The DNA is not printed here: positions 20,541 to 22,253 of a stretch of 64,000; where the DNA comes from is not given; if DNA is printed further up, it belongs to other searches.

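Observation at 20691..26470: Compact five-gene island between folD and ppdK: MerR regulator, TM-less VirD4/TraG-like ATPase, ADP-ribosylglycohydrolase, radical-SAM/SPASM enzyme, and a VYGVPN-repeat protein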

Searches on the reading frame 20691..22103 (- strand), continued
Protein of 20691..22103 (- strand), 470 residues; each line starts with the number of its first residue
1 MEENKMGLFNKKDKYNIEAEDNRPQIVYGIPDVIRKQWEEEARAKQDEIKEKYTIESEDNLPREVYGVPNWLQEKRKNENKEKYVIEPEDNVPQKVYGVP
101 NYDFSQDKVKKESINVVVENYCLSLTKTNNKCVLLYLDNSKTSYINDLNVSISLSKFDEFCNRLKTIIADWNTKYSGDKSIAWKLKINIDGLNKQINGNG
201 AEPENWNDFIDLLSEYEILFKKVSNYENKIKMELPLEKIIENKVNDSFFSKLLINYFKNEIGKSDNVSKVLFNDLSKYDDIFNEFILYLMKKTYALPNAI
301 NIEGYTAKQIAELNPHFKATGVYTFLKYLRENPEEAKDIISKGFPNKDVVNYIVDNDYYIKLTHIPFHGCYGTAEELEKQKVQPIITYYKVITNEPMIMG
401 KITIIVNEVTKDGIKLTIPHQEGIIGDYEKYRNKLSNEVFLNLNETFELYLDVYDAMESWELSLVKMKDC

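Call 24: search_protein_families(library=pfam, proteins=[L008:3976-5871:+, L008:5871-6137:+, L008:9074-11974:+, L008:12020-12943:+, L008:13109-16525:+, L008:16533-17228:+, L008:17206-18156:+, L008:18146-18937:+, L008:19219-20358:+, L006:8000-9700:+], max_evalue=0.01)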
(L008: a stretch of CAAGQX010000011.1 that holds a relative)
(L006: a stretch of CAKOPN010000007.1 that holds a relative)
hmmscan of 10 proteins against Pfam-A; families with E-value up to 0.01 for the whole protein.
L008:3976-5871:+ (631 aa): 0 families

L008:5871-6137:+ (88 aa): 0 families

L008:9074-11974:+ (966 aa): 0 families

L008:12020-12943:+ (307 aa): 1 family
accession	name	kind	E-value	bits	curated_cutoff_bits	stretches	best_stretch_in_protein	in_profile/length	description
PF00413.30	Peptidase_M10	-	0.001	19.4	24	1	77-166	62-150/159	Matrixin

L008:13109-16525:+ (1138 aa): 2 families
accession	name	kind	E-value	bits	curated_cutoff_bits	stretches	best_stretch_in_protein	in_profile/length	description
PF14094.11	DUF4272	-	1.2e-35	122.9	27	1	371-571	3-199/208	Domain of unknown function (DUF4272)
PF00515.34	TPR_1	-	0.0035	17.5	27.8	1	153-184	2-33/34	Tetratricopeptide repeat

L008:16533-17228:+ (231 aa): 2 families
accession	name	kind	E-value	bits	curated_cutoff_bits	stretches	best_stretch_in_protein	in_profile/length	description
PF00149.33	Metallophos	-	7.3e-10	40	21.5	1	43-203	3-191/191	Calcineurin-like phosphoesterase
PF12850.12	Metallophos_2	-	2.1e-09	38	27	1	43-206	3-122/154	Calcineurin-like phosphoesterase superfamily domain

L008:17206-18156:+ (316 aa): 1 family
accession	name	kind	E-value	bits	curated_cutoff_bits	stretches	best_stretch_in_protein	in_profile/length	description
PF20990.2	DUF2207_C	-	0.003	17.7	33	1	137-225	97-187/247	Predicted membrane protein (DUF2207) C-terminal domain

L008:18146-18937:+ (263 aa): 0 families

L008:19219-20358:+ (379 aa): 1 family
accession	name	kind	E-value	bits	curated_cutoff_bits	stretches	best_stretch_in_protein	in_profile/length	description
PF03747.19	ADP_ribosyl_GH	-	1e-64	219.5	26.2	1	9-328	1-286/287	ADP-ribosylglycohydrolase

L006:8000-9700:+ (567 aa): 0 families

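Call 27: search_dna_similar(query=window:20691-22088:-, collection=phages, mode=protein, max_rows=12)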
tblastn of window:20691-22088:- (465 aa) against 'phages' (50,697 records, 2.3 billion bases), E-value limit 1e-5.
No match.

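Call 54: predict_structure(alignment_id=A2)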
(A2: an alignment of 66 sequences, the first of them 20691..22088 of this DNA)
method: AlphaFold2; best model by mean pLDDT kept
length: 465 residues; sequences in the alignment: 66
mean_pLDDT: 73.4   pTM: 0.33
mean pLDDT of the five models: 73.4, 73.0, 70.9, 70.5, 69.9
residues with pLDDT >= 90: 90; 70-90: 221; 50-70: 57; < 50: 97
segments of 3 or more residues with pLDDT < 50: 1-13, 16-26, 43-64, 74-82, 85-102, 139-142, 222-226, 341-350
pLDDT, mean of each block of 10 residues (from residue 1): 35 43 49 69 44 40 47 44 45 36 70 85 85 61 73 92 90 86 86 88 91 76 58 87 90 81 82 91 88 87 84 86 87 72 33 83 69 75 84 87 86 90 89 90 81 85 66
secondary structure, 60 per line:
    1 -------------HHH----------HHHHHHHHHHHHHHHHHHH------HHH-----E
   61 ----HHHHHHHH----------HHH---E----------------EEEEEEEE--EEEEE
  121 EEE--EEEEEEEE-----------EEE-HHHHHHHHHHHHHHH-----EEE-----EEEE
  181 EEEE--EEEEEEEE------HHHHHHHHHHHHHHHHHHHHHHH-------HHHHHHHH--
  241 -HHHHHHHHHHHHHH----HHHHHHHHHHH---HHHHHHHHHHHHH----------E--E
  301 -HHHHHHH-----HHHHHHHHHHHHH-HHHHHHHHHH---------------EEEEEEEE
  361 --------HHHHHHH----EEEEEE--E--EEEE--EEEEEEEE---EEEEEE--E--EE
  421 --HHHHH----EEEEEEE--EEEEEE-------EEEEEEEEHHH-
elements in order: H27-45 H65-72 E106-113 E116-123 E126-133 E145-147 H149-163 E169-171 E177-184 E187-194 H201-223 H231-238 H242-255 H260-270 H274-286 H302-308 H314-326 H328-337 E353-360 H369-375 E380-385 E391-394 E397-404 E408-413 H423-427 E432-438 E441-446 E454-461

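Call 90: search_protein_families(library=ncbifam, proteins=[L008:3976-5871:+, L008:5871-6137:+, L008:12020-12943:+, L008:13109-16525:+, L008:17206-18156:+, L008:18146-18937:+, L014:6173-9868:+, L014:12535-13473:+, L014:13487-15595:+, L002:5753-6766:+], max_evalue=0.001)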
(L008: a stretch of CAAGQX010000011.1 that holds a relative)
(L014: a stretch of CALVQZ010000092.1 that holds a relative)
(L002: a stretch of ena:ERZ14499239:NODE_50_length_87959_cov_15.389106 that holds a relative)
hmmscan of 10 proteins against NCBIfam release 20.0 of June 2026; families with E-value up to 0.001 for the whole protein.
L008:3976-5871:+ (631 aa): 0 families

L008:5871-6137:+ (88 aa): 0 families

L008:12020-12943:+ (307 aa): 0 families

L008:13109-16525:+ (1138 aa): 0 families

L008:17206-18156:+ (316 aa): 0 families

L008:18146-18937:+ (263 aa): 0 families

L014:6173-9868:+ (1231 aa): 1 family
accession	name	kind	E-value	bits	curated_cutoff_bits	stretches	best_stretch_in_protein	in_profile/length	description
TIGR03655.1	anti_R_Lar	subfamily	0.00034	20.9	39.6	0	45-69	3-27/55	Lar family restriction alleviation protein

L014:12535-13473:+ (312 aa): 0 families

L014:13487-15595:+ (702 aa): 0 families

L002:5753-6766:+ (337 aa): 0 families

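Call 91: search_protein_families(library=padloc, proteins=[L008:3976-5871:+, L008:5871-6137:+, L008:12020-12943:+, L008:13109-16525:+, L008:17206-18156:+, L008:18146-18937:+, L014:6173-9868:+, L014:12535-13473:+, L014:13487-15595:+, L002:5753-6766:+], max_evalue=0.001)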
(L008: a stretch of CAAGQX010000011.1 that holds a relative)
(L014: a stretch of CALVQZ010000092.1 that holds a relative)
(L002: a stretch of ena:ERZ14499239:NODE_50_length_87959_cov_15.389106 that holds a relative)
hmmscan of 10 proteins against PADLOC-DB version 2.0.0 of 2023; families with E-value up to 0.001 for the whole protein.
L008:3976-5871:+ (631 aa): 0 families

L008:5871-6137:+ (88 aa): 0 families

L008:12020-12943:+ (307 aa): 0 families

L008:13109-16525:+ (1138 aa): 0 families

L008:17206-18156:+ (316 aa): 0 families

L008:18146-18937:+ (263 aa): 0 families

L014:6173-9868:+ (1231 aa): 0 families

L014:12535-13473:+ (312 aa): 0 families

L014:13487-15595:+ (702 aa): 0 families

L002:5753-6766:+ (337 aa): 0 families

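Call 110: fold_search(model_id=the predicted structure, library=viral)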
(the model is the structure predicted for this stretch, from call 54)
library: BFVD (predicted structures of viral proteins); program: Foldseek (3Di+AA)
matches with E <= 10: 682; with E <= 0.001: 0
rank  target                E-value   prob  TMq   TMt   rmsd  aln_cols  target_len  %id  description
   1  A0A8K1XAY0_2          1.9e-03  0.18  0.11  0.05  35.7       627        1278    9  (no name in the UniProt tables at hand)
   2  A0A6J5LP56            1.1e-02  0.23  0.10  0.14  23.0       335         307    8  Uncharacterized protein [uncultured Caudovirales phage]
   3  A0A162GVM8            1.5e-02  0.44  0.11  0.17  20.6       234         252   15  Bro-A [Mocis latipes granulovirus]
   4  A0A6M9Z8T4            1.5e-02  0.07  0.08  0.05  28.0       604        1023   10  (no name in the UniProt tables at hand)
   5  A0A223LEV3            1.6e-02  0.98  0.12  0.31   7.2       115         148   14  Uncharacterized protein [Bacillus phage PBS1]
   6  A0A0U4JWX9            1.6e-02  0.09  0.09  0.08  25.3       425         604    9  (no name in the UniProt tables at hand)
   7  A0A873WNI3            2.1e-02  0.18  0.12  0.14  25.3       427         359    9  Uncharacterized protein [Providencia phage PSTCR5]
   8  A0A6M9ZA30            2.2e-02  0.05  0.09  0.07  24.4       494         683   10  (no name in the UniProt tables at hand)
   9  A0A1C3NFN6            2.8e-02  0.08  0.11  0.11  23.5       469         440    9  (no name in the UniProt tables at hand)
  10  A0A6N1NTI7            2.9e-02  0.09  0.08  0.09  19.1       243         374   16  Uncharacterized protein [Tupanvirus soda lake]
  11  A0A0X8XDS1            3.3e-02  0.84  0.12  0.32  14.0       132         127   10  (no name in the UniProt tables at hand)
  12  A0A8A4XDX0            4.6e-02  0.06  0.09  0.05  30.1       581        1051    8  Putative structural protein [Emberiza pusilla parvoviridae sp.]
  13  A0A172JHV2            6.8e-02  0.13  0.12  0.18  25.9       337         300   13  Zn finger protein of DnaJ family [Bacillus phage AR9]
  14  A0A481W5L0            7.2e-02  0.60  0.08  0.36  12.1        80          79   12  Uncharacterized protein [Pseudomonas phage Psa21]
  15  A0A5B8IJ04            8.1e-02  0.16  0.09  0.07  21.6       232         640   16  Protein kinase domain protein [Mimiviridae sp. ChoanoV1]
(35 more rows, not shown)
